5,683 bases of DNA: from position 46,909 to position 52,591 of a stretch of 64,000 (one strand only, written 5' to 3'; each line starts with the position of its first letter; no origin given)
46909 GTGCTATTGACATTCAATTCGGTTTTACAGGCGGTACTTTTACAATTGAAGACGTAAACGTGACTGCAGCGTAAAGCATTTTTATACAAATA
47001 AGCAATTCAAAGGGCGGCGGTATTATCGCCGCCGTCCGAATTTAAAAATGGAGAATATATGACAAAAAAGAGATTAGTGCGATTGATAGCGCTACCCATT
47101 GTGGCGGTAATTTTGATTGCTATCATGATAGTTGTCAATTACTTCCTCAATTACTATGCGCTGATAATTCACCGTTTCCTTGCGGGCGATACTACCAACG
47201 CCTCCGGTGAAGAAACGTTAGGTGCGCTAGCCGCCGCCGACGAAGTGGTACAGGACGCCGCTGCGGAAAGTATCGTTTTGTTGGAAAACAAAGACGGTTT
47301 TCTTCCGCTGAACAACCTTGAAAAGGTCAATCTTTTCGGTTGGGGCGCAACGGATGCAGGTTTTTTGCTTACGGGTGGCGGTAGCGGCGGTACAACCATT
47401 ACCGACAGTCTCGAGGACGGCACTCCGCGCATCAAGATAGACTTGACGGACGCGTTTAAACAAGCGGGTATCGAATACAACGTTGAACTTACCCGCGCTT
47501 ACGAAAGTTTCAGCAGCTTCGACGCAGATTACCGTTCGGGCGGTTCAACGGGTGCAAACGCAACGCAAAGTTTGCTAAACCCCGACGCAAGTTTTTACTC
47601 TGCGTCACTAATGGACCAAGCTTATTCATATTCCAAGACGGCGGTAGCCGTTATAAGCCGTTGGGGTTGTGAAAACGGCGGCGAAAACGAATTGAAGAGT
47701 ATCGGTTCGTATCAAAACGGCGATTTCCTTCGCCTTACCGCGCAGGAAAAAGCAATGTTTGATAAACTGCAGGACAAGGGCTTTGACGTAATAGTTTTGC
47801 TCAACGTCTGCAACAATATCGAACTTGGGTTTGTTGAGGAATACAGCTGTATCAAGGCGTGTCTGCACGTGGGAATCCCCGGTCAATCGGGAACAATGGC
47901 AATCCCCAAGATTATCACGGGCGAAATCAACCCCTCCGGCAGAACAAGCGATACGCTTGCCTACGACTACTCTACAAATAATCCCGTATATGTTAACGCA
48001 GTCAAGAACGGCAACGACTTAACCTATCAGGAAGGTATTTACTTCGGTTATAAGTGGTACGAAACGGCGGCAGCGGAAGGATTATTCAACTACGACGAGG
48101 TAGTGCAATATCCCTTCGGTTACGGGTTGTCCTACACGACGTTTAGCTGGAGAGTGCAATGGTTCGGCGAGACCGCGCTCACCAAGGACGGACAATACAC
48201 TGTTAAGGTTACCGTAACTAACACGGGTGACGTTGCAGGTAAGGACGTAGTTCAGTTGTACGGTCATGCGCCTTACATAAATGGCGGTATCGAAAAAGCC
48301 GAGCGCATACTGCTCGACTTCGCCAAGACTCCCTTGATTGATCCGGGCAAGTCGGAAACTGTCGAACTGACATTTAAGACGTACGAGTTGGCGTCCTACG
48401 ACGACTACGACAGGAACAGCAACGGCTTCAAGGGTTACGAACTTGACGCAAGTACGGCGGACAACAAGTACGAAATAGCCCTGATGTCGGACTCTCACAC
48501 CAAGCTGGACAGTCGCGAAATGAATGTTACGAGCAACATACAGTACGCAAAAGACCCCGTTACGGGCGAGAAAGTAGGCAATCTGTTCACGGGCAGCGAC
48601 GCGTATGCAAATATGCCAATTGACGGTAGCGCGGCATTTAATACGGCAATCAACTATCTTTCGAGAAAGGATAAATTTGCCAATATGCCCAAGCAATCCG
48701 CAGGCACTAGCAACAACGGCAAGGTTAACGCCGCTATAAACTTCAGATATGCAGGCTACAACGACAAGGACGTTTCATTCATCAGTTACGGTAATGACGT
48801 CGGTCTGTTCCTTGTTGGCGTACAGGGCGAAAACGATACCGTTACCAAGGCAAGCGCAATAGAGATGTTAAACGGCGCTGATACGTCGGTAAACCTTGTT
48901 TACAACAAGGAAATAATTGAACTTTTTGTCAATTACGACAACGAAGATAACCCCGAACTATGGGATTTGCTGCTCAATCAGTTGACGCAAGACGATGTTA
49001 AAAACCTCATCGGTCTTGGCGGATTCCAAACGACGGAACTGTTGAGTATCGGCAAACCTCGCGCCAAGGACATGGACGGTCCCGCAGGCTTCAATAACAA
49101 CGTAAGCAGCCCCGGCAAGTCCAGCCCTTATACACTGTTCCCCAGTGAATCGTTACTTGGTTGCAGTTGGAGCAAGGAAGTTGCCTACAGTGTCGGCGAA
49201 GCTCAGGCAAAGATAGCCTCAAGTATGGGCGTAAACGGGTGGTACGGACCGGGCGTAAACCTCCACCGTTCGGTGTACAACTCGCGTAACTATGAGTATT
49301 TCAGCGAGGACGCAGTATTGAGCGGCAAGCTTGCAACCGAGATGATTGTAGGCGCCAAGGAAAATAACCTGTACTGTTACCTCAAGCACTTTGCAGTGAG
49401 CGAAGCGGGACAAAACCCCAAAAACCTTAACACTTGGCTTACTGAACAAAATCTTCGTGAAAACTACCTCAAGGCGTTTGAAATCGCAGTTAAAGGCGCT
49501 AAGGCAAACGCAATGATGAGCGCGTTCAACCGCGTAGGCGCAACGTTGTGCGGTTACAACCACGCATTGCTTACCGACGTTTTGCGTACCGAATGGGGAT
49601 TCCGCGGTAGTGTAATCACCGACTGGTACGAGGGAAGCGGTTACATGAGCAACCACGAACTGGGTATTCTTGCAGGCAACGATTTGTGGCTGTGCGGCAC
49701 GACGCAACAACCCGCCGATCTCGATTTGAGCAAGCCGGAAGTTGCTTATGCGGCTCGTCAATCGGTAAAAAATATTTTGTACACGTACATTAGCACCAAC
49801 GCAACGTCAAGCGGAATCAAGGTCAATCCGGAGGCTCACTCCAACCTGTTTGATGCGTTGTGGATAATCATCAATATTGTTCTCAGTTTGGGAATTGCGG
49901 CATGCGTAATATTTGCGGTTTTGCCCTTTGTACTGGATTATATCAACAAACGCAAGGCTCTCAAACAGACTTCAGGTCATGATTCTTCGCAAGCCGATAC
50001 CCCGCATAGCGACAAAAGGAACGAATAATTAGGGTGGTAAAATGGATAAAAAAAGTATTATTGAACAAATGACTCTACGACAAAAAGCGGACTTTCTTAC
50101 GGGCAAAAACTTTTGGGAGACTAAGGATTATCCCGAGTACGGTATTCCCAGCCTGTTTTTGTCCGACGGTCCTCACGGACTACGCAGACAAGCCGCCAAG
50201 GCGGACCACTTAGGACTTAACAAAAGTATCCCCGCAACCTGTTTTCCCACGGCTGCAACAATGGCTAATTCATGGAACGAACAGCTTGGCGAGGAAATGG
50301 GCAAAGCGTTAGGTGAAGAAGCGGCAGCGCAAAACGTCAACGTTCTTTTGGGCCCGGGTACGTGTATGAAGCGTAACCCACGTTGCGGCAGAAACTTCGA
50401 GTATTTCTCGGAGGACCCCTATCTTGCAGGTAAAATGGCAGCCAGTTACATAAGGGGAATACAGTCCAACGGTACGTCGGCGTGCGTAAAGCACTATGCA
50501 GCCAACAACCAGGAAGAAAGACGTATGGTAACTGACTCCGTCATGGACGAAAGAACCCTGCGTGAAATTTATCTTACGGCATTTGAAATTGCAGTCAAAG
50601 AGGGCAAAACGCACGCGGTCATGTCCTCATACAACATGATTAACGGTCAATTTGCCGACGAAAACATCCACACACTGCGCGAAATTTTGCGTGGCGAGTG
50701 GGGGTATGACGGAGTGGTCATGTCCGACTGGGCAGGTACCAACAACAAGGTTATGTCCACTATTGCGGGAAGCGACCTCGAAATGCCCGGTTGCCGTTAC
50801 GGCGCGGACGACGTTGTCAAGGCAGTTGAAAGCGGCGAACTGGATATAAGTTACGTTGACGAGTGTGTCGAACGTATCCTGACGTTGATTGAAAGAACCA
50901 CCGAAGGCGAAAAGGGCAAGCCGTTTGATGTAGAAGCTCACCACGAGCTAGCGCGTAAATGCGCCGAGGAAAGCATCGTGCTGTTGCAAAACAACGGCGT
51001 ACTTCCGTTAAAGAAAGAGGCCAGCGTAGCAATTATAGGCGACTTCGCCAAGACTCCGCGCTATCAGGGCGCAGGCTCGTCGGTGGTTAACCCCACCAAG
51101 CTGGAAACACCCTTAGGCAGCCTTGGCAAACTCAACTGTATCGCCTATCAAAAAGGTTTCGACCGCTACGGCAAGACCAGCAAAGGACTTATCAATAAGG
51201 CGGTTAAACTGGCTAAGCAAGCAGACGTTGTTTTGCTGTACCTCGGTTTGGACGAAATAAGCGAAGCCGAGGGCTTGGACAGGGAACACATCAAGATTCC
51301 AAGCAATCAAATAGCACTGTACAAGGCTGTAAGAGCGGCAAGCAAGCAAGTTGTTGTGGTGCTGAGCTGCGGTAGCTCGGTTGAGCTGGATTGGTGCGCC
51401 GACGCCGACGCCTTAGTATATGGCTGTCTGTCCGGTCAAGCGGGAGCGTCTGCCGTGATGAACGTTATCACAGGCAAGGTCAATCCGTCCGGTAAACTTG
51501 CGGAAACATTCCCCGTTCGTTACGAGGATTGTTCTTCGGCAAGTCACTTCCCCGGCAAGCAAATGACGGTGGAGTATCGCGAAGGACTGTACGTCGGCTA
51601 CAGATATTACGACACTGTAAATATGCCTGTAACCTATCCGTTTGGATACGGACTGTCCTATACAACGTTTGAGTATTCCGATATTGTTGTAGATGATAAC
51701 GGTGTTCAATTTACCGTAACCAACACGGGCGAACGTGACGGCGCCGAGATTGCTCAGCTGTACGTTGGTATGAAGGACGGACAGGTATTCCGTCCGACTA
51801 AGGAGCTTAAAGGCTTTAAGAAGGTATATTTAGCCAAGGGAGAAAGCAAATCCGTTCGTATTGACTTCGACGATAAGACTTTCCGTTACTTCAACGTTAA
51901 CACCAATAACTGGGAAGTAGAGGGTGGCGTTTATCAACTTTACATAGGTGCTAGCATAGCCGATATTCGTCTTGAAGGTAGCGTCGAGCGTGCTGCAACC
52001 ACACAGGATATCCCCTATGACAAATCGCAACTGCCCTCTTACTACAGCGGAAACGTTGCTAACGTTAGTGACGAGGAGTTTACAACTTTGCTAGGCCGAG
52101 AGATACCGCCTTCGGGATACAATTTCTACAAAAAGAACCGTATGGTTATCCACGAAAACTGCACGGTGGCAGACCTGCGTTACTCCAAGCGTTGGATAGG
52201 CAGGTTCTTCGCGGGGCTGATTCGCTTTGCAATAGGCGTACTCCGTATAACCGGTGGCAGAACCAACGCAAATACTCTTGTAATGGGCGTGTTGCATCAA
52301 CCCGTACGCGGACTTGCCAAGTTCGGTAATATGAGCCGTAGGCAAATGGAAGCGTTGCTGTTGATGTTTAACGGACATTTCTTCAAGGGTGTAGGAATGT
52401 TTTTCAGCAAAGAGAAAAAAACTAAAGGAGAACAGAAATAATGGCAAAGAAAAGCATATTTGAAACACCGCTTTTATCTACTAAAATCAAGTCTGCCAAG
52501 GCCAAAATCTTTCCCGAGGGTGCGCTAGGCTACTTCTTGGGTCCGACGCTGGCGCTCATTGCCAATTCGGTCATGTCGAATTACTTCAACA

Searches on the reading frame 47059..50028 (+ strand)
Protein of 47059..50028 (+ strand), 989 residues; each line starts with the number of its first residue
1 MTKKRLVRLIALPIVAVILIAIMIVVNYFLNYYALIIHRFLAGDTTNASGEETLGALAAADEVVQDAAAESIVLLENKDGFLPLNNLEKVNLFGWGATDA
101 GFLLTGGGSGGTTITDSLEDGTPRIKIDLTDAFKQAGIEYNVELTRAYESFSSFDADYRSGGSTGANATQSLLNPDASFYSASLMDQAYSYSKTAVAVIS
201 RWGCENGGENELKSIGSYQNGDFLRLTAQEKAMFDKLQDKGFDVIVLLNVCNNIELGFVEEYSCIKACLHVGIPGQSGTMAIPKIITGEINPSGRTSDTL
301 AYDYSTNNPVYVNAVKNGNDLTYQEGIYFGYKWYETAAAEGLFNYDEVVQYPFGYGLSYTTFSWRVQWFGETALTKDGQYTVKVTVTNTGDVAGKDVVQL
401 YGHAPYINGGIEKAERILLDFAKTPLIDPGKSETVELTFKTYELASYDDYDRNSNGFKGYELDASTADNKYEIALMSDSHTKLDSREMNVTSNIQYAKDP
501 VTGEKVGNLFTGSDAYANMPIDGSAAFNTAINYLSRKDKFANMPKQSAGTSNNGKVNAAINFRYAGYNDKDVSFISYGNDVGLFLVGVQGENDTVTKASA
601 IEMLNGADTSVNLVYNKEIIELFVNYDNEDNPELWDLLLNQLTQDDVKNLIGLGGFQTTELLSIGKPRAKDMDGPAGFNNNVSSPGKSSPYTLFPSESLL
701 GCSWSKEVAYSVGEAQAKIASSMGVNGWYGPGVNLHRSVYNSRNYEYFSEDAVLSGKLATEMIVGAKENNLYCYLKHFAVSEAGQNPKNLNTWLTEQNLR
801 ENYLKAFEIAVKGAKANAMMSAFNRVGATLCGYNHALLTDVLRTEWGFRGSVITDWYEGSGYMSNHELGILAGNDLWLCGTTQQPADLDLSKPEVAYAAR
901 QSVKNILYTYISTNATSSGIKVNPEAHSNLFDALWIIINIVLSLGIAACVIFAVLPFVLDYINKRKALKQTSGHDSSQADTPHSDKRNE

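Call 20: search_protein_families(library=pfam, proteins=[window:47059-50028:+], max_evalue=0.00001)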
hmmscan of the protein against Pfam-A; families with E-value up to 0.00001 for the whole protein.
window:47059-50028:+ (989 aa): 3 families
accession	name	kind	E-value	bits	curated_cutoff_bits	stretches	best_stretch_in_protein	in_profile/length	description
PF00933.27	Glyco_hydro_3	-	7e-29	101.7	27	1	692-859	83-257/316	Glycosyl hydrolase family 3 N terminal domain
PF01915.27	Glyco_hydro_3_C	-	2.8e-23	83.4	31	1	72-331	1-200/200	Glycosyl hydrolase family 3 C-terminal domain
PF14310.12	Fn3-like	-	9.5e-08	32.5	25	1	396-450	1-52/71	Fibronectin type III-like domain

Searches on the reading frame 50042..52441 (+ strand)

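Call 20: search_protein_families(library=pfam, proteins=[window:50042-52441:+], max_evalue=0.00001)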
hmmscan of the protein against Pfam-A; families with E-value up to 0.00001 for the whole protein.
window:50042-52441:+ (799 aa): 3 families
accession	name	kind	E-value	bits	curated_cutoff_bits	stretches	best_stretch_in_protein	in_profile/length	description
PF01915.27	Glyco_hydro_3_C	-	3.2e-46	158.3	31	1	312-540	1-200/200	Glycosyl hydrolase family 3 C-terminal domain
PF00933.27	Glyco_hydro_3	-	1.3e-36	127.1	27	1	63-282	79-316/316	Glycosyl hydrolase family 3 N terminal domain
PF14310.12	Fn3-like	-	3.7e-22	78.7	25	1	569-638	1-70/71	Fibronectin type III-like domain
